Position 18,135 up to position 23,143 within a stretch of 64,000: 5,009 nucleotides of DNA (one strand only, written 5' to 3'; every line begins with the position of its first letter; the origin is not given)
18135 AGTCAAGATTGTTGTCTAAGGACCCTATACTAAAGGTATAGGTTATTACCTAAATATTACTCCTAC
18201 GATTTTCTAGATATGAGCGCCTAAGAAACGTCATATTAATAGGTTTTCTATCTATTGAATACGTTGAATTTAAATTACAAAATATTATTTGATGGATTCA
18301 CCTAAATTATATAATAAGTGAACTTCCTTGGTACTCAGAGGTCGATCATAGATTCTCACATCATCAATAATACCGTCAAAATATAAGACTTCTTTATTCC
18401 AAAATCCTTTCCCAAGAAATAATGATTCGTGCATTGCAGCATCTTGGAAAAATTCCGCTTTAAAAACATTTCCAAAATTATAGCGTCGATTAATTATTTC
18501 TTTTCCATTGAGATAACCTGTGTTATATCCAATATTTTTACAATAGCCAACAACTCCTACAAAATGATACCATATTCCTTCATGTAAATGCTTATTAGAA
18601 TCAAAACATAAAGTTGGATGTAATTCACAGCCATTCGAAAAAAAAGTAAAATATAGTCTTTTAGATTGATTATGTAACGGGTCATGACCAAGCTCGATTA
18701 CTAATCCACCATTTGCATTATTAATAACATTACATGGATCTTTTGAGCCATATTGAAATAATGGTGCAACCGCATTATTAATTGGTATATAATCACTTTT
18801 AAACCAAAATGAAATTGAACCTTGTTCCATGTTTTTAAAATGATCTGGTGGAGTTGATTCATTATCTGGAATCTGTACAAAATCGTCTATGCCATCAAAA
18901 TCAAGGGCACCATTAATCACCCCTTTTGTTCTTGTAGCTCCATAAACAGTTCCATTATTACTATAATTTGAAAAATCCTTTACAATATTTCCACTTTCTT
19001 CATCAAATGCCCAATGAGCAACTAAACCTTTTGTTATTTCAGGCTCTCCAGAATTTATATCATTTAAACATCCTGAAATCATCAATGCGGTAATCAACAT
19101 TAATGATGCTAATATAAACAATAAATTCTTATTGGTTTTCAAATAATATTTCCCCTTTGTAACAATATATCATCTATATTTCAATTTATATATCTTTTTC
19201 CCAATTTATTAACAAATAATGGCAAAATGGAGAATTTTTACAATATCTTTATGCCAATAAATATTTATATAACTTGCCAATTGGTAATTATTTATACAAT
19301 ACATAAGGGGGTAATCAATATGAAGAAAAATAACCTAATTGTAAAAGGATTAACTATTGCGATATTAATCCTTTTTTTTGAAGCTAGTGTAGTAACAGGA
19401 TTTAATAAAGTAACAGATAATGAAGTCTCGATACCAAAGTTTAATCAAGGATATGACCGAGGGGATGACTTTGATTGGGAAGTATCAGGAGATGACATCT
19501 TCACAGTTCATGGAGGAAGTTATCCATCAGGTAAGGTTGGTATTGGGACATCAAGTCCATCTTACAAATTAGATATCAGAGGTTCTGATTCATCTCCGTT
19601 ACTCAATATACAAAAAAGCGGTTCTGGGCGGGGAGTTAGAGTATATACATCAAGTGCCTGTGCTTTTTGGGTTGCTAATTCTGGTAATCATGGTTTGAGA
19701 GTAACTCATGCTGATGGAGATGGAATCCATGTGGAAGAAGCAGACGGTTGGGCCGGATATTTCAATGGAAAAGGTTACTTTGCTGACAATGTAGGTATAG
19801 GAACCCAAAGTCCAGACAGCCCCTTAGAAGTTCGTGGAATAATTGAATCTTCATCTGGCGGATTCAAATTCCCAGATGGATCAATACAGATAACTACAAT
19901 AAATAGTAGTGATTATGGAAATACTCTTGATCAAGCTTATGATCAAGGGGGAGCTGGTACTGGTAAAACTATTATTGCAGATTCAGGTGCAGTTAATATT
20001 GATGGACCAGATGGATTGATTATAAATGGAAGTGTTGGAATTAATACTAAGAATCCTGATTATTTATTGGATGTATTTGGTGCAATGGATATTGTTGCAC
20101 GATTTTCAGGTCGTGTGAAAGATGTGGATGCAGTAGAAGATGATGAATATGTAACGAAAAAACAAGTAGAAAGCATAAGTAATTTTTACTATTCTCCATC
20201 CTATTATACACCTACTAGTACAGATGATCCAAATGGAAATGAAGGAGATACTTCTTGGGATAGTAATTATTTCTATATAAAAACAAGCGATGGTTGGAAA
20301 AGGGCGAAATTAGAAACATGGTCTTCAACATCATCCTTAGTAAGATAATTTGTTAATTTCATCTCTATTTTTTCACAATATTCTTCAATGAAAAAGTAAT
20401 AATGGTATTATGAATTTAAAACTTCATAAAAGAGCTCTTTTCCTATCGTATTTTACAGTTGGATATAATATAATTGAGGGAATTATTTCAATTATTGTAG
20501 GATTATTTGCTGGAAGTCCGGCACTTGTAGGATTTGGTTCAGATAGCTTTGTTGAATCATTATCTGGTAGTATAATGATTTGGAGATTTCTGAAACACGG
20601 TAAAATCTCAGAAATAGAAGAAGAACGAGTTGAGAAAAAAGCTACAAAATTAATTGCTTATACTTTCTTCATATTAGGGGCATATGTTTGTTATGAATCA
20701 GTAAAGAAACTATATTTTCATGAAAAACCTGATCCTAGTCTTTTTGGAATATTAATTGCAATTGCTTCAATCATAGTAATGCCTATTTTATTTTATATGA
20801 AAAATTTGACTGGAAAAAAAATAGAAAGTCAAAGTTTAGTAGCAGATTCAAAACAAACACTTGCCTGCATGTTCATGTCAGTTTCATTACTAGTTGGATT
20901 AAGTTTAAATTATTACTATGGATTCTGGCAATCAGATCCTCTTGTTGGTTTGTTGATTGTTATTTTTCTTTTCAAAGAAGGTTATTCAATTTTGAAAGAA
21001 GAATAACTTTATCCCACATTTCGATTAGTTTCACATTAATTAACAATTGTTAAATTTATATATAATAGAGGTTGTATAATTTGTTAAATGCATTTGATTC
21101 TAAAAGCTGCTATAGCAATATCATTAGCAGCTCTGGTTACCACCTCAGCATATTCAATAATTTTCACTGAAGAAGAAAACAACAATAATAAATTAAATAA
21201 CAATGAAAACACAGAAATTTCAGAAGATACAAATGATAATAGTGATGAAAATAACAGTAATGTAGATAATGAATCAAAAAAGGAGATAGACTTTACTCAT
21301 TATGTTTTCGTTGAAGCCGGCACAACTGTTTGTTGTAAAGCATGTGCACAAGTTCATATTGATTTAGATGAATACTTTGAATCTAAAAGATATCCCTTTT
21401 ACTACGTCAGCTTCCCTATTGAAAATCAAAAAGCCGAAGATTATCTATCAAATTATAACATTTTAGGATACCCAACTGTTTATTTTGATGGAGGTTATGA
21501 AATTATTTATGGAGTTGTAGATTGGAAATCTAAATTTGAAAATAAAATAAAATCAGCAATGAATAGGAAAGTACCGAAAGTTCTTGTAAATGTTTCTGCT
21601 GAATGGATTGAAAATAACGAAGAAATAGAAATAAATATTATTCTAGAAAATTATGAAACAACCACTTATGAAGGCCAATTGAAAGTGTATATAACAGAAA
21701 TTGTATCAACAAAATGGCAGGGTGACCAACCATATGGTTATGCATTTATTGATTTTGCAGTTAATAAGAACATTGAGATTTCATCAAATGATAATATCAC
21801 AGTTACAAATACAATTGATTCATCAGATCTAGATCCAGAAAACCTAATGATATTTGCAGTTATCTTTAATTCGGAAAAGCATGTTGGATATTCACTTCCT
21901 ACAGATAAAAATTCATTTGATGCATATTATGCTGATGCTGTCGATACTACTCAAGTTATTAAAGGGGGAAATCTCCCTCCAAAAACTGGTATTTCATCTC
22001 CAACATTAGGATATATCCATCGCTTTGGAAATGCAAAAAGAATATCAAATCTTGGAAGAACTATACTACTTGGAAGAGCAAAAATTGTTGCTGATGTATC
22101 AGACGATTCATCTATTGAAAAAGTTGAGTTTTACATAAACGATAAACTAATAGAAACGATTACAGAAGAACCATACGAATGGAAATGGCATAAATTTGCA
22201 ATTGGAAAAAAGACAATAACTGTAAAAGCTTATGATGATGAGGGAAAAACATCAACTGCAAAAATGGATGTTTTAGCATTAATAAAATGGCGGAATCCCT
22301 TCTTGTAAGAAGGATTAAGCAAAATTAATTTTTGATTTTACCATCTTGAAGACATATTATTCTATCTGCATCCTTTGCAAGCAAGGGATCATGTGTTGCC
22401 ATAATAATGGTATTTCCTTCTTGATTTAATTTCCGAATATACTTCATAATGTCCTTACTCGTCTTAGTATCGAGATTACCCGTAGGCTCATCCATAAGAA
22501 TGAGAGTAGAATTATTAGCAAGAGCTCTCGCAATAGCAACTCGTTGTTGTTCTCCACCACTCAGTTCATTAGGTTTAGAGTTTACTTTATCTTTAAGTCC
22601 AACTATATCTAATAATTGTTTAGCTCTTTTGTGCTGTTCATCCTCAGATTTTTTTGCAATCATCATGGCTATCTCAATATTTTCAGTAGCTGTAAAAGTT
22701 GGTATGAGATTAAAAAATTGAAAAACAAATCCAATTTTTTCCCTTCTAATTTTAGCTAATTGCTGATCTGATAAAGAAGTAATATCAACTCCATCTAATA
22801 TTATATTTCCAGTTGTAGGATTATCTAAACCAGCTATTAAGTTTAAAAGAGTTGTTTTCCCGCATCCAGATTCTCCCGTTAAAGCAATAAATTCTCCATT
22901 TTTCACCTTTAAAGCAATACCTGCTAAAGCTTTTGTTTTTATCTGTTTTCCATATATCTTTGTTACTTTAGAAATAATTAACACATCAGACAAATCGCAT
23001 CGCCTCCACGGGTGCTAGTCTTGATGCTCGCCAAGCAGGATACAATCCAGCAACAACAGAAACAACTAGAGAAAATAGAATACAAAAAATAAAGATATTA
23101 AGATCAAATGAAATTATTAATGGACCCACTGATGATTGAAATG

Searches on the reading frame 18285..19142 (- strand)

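Call 93: search_protein_families(library=pfam, proteins=[window:18285-19142:-], max_evalue=0.00001)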
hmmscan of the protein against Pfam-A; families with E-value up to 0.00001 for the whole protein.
window:18285-19142:- (285 aa): 1 family
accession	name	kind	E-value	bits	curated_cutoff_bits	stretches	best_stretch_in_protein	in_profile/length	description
PF13385.13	Laminin_G_3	-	1.2e-12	48.7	27.6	1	84-274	2-150/151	Concanavalin A-like lectin/glucanases superfamily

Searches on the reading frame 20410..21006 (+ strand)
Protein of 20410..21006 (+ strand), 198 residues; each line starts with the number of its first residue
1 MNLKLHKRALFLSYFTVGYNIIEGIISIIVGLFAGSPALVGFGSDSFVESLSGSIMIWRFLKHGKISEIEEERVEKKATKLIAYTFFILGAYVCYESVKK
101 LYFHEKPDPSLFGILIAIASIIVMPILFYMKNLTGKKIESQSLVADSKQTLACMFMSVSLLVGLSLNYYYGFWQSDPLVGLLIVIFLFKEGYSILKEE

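Call 94: search_protein_families(library=pfam, proteins=[window:20410-21006:+], max_evalue=0.00001)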
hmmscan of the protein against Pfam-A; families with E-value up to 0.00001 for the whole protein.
window:20410-21006:+ (198 aa): 1 family
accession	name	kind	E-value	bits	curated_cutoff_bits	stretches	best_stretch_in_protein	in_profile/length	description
PF01545.26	Cation_efflux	-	1.5e-16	61.2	26.6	1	20-197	8-192/198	Cation efflux family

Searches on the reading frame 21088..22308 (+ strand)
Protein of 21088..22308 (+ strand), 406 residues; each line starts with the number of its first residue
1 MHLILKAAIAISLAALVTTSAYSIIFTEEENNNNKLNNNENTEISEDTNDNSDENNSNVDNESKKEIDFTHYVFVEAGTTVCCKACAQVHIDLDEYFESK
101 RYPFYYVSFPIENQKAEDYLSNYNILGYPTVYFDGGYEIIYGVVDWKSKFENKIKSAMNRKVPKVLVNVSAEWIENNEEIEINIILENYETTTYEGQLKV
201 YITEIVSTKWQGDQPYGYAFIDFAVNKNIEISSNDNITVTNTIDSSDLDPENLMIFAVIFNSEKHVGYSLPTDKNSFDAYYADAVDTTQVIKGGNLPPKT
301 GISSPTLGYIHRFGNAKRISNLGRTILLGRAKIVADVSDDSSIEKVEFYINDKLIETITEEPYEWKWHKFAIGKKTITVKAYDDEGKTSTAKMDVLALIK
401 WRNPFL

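Call 73: search_protein_families(library=pfam, proteins=[window:21088-22308:+], max_evalue=0.00001)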
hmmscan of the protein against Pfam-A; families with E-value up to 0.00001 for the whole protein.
window:21088-22308:+ (406 aa): 1 family
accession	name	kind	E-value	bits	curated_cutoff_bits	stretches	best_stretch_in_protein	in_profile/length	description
PF17957.7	Big_7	-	1.1e-09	39.2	24.1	1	329-379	18-70/70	Bacterial Ig domain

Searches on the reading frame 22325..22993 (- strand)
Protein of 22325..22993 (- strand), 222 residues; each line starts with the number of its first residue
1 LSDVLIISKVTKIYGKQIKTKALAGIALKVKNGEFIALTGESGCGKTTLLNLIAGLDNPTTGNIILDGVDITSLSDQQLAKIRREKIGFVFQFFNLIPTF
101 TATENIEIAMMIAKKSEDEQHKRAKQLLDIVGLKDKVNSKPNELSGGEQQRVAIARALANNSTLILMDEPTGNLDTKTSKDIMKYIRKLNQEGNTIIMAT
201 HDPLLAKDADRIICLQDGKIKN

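Call 93: search_protein_families(library=pfam, proteins=[window:22325-22993:-], max_evalue=0.00001)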
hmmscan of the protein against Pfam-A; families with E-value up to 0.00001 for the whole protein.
window:22325-22993:- (222 aa): 3 families
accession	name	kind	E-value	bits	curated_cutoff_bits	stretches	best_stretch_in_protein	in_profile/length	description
PF00005.33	ABC_tran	-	1.5e-38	132.9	25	1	24-171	2-136/137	ABC transporter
PF13304.12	AAA_21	-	3.8e-09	37.5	27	0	140-205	234-302/304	AAA domain, putative AbiEii toxin, Type IV TA system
PF02463.25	SMC_N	-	1.8e-08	34.6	40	1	33-213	24-209/220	RecF/RecN/SMC N terminal domain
